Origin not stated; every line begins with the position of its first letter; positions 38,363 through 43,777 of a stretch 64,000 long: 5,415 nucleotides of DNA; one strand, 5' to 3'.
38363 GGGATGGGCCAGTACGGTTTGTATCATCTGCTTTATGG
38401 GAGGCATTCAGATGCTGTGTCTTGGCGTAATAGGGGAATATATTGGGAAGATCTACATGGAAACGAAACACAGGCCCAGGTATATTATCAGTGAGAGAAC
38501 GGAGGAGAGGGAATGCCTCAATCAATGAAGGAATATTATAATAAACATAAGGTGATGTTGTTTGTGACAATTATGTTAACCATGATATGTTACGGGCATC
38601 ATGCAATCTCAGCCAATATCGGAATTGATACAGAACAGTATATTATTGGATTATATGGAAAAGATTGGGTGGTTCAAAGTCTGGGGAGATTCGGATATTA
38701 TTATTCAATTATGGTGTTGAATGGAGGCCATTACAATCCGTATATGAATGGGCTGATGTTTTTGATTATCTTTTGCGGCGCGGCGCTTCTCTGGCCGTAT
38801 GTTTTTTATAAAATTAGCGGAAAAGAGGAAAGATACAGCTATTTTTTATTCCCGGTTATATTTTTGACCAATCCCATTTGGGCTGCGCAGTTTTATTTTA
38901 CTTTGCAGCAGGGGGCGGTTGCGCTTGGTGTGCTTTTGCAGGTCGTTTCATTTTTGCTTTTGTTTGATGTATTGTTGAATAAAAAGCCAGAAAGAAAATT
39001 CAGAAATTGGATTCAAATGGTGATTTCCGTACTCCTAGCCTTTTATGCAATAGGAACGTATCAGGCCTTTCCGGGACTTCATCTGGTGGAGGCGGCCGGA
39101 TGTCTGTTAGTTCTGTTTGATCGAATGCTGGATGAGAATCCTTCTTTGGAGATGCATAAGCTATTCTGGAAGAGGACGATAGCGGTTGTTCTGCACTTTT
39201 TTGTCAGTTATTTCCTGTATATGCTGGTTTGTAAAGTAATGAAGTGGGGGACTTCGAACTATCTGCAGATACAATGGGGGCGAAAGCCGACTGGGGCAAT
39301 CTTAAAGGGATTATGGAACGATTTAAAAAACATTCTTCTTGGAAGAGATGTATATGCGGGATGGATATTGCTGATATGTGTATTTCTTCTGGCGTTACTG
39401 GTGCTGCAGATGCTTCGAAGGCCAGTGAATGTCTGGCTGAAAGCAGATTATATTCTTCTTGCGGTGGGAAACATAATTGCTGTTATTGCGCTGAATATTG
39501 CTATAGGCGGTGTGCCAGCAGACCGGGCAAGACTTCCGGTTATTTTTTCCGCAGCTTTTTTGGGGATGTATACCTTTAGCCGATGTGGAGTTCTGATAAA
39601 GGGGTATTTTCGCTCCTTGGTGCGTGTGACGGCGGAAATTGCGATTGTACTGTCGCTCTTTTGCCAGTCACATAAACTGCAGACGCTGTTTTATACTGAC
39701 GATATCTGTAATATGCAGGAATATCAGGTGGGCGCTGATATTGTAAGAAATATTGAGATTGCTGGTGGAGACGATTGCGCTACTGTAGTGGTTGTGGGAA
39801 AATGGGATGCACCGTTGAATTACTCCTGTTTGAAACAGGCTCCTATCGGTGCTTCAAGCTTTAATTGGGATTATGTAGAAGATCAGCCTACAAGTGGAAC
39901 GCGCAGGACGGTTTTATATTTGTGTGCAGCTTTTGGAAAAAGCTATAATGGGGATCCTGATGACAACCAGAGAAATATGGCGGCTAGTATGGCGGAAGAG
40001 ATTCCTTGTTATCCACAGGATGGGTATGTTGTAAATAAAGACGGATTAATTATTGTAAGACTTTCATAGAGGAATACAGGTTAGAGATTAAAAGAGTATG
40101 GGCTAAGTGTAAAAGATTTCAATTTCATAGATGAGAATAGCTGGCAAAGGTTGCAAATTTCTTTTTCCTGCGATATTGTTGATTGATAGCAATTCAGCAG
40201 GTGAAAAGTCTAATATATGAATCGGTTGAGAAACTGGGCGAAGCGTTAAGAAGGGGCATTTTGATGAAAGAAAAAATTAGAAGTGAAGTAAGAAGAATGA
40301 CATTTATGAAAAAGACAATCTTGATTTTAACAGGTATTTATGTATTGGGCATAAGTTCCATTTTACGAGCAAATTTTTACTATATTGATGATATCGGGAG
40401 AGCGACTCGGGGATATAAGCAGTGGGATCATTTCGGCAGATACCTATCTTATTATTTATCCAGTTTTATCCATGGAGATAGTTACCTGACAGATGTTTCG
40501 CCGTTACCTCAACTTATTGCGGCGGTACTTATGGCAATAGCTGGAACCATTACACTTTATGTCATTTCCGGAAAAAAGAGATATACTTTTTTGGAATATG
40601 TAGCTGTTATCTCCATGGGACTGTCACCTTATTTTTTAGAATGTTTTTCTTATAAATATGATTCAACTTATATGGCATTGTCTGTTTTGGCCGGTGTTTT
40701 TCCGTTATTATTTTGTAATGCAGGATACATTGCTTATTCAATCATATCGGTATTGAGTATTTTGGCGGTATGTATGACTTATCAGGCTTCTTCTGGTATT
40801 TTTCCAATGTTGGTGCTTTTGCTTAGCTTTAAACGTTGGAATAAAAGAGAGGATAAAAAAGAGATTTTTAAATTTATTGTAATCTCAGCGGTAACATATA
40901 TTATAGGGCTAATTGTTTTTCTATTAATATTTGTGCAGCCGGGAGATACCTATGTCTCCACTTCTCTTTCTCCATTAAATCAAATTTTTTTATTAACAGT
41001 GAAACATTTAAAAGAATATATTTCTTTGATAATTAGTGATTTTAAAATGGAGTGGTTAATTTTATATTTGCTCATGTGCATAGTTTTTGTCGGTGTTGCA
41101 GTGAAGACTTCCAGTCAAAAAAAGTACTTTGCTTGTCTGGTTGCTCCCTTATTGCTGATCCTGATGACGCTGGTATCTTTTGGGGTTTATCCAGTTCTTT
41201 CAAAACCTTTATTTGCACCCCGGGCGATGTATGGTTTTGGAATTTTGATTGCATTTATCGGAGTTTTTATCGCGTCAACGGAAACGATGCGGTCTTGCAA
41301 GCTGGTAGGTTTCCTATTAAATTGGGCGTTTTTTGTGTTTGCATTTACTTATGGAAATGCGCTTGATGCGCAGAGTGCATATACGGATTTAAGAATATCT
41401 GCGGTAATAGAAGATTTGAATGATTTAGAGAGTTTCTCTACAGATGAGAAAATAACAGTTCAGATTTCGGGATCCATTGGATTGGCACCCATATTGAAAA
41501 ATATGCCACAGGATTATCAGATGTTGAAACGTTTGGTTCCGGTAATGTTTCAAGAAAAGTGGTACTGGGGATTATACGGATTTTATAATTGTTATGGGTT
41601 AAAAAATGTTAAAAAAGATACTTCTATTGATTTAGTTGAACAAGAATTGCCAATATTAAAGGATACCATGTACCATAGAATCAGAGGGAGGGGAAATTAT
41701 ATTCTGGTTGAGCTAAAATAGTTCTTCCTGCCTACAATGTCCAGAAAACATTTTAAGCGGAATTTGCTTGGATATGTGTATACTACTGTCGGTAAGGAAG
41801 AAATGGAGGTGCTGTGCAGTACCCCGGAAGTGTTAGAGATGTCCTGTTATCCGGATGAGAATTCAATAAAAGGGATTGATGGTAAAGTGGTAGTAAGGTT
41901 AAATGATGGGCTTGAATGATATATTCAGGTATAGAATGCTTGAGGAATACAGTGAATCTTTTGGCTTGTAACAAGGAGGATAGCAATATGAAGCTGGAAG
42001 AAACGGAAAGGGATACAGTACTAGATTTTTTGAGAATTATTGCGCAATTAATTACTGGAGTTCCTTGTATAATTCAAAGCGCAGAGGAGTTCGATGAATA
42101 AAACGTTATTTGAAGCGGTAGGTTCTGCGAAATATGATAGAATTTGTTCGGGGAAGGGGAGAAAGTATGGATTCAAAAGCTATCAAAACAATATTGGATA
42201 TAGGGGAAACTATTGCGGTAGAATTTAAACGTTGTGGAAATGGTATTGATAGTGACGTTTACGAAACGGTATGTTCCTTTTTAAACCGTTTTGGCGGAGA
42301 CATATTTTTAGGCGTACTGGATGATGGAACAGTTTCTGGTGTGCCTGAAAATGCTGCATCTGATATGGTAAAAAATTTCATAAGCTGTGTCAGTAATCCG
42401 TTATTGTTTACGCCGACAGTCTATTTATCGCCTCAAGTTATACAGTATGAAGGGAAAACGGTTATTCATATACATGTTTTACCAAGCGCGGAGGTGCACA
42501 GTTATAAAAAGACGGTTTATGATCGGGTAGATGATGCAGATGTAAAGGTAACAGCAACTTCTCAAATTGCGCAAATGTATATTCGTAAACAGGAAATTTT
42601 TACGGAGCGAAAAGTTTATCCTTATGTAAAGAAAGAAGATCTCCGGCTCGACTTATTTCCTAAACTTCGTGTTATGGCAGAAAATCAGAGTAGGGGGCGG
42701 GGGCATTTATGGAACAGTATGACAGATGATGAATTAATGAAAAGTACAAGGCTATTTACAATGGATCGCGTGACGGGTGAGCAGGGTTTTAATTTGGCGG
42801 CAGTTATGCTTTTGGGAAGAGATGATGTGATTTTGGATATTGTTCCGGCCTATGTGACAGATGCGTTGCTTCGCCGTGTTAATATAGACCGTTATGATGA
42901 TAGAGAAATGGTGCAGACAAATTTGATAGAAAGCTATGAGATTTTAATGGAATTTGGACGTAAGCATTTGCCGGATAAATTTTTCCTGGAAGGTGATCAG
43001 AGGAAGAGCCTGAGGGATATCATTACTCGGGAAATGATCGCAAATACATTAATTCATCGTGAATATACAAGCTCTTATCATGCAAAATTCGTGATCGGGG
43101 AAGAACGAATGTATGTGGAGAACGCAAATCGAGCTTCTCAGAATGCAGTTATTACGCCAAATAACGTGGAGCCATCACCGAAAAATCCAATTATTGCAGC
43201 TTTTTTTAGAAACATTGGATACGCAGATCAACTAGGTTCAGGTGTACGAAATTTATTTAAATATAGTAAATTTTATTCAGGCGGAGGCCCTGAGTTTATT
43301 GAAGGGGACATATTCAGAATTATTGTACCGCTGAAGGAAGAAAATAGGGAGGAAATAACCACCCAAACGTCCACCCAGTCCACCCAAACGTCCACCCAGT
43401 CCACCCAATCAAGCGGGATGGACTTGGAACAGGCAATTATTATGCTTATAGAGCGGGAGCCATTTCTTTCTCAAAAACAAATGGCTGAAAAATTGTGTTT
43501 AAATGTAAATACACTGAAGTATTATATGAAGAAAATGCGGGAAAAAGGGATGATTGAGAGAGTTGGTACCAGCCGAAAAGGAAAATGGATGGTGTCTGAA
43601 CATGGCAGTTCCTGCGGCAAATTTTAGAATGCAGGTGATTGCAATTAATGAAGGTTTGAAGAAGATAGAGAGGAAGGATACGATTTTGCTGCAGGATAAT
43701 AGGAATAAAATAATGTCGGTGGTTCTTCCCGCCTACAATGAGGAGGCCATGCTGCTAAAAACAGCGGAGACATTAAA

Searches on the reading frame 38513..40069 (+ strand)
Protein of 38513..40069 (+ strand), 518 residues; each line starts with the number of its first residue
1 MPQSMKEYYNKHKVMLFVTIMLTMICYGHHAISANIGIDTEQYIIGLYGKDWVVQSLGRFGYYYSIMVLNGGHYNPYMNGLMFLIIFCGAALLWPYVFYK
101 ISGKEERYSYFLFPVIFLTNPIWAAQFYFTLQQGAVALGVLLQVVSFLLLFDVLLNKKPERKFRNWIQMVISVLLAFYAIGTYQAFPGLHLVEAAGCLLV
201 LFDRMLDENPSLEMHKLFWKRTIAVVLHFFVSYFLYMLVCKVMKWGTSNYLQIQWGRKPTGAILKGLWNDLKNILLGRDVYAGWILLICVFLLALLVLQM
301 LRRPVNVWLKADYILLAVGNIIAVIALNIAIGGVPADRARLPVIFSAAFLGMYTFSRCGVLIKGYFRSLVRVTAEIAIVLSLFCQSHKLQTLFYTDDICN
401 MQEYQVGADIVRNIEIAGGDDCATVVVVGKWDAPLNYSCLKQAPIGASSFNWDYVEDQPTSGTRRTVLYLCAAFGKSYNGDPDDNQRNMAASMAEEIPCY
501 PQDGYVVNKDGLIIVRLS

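Call 12: search_protein_families(library=pfam, proteins=[window:38513-40069:+], max_evalue=0.001)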
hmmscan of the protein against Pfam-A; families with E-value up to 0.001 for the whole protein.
window:38513-40069:+ (518 aa): 1 family
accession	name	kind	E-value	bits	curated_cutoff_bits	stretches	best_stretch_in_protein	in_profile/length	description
PF14264.12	Glucos_trans_II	-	1.7e-26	93.5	30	1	35-355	8-317/317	Glucosyl transferase GtrII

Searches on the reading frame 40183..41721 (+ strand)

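Call 12: search_protein_families(library=pfam, proteins=[window:40183-41721:+], max_evalue=0.001)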
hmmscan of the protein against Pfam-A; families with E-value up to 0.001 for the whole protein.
window:40183-41721:+ (512 aa): 1 family
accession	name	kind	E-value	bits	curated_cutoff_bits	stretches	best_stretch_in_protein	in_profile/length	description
PF14264.12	Glucos_trans_II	-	1.6e-48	165.9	30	1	59-357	2-316/317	Glucosyl transferase GtrII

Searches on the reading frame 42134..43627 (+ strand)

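Call 12: search_protein_families(library=pfam, proteins=[window:42134-43627:+], max_evalue=0.001)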
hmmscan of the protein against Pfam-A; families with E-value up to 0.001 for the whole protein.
window:42134-43627:+ (497 aa): 3 families
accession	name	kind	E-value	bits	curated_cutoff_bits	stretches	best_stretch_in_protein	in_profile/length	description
PF04326.19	SLFN_AlbA_2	-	6.2e-14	53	25.3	1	25-139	1-117/118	Schlafen, AlbA_2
PF13412.12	HTH_24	-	1.3e-06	28.3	21.9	1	432-475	5-48/48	Winged helix-turn-helix DNA-binding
PF13749.12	HATPase_c_4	-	1.4e-05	25.4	26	1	341-392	28-82/89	Putative ATP-dependent DNA helicase recG C-terminal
